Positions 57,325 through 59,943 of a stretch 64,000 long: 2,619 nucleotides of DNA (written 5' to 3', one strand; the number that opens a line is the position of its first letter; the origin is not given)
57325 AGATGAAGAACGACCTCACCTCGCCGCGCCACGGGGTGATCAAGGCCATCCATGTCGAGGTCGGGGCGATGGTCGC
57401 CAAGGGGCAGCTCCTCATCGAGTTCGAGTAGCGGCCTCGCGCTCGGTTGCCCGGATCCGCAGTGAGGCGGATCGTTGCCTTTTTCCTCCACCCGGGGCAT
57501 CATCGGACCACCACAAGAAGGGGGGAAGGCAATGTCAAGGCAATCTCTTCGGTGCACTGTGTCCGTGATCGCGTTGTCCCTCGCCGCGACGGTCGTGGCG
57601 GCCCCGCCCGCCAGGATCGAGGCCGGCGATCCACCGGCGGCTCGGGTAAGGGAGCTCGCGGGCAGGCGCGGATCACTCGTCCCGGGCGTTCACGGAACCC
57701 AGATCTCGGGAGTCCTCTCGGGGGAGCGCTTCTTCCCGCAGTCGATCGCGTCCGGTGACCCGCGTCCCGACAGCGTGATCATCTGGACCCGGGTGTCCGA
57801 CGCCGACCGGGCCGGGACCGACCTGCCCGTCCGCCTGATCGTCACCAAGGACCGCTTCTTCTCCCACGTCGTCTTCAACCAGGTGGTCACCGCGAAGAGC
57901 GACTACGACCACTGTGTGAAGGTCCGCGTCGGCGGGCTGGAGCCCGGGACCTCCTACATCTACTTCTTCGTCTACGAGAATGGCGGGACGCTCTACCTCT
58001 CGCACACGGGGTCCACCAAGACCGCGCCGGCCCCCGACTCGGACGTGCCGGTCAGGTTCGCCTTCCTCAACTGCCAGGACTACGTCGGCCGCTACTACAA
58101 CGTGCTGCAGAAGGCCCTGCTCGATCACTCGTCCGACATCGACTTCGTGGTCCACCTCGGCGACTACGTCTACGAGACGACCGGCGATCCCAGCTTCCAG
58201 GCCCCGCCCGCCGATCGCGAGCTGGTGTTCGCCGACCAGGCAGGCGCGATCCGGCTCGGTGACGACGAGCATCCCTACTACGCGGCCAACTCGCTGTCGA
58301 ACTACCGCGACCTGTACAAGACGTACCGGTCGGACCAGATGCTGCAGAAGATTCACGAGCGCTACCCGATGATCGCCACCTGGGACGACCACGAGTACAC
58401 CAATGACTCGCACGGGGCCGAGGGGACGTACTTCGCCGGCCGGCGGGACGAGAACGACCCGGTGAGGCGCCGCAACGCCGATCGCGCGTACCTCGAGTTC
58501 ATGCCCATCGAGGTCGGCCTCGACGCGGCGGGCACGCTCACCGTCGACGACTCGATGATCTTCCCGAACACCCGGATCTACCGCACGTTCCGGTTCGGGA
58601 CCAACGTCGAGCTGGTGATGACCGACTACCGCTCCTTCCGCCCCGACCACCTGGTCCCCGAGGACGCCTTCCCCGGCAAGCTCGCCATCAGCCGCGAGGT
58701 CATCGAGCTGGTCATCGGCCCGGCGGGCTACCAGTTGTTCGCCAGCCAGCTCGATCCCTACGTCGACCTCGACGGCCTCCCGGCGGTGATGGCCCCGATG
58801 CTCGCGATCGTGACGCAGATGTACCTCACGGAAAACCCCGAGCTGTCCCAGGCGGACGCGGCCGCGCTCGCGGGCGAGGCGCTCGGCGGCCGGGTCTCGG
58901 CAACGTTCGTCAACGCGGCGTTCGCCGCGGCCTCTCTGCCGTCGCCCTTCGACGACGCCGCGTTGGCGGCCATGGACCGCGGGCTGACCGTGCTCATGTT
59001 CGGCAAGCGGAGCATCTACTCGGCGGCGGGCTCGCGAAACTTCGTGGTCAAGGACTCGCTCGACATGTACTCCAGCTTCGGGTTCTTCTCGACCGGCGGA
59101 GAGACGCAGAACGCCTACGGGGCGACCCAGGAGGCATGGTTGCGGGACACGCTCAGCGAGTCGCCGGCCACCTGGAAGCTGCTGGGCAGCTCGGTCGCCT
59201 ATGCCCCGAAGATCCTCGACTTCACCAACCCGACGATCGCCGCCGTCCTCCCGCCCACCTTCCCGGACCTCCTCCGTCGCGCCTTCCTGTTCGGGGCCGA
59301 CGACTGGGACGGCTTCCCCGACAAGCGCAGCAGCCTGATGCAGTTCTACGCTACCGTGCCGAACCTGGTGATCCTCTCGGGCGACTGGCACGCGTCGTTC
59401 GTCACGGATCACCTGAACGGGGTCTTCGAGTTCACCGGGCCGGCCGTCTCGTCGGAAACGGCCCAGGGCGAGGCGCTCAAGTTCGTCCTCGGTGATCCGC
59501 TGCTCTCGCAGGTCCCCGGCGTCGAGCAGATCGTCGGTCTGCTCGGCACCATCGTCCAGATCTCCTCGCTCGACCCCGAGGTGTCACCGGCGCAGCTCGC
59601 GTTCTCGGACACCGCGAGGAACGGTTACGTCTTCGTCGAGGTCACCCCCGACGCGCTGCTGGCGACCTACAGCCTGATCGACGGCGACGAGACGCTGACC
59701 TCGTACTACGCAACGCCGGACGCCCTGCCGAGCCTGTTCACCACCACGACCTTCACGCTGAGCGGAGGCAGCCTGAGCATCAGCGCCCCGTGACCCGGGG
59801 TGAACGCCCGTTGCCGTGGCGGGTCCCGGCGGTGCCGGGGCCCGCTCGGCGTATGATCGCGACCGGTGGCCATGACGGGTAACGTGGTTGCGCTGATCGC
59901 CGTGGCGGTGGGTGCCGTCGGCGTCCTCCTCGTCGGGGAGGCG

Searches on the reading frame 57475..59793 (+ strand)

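Call 95: search_protein_families(library=pfam, proteins=[window:57475-59793:+], max_evalue=0.00001)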
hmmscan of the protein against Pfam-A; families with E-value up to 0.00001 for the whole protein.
window:57475-59793:+ (772 aa): 2 families
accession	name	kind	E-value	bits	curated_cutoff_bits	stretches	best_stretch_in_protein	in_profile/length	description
PF09423.15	PhoD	-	3.5e-57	194.5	27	2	195-394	1-170/343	PhoD-like phosphatase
PF16655.11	PhoD_N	-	2.2e-19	70.2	30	1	90-183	2-90/90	PhoD-like phosphatase, N-terminal domain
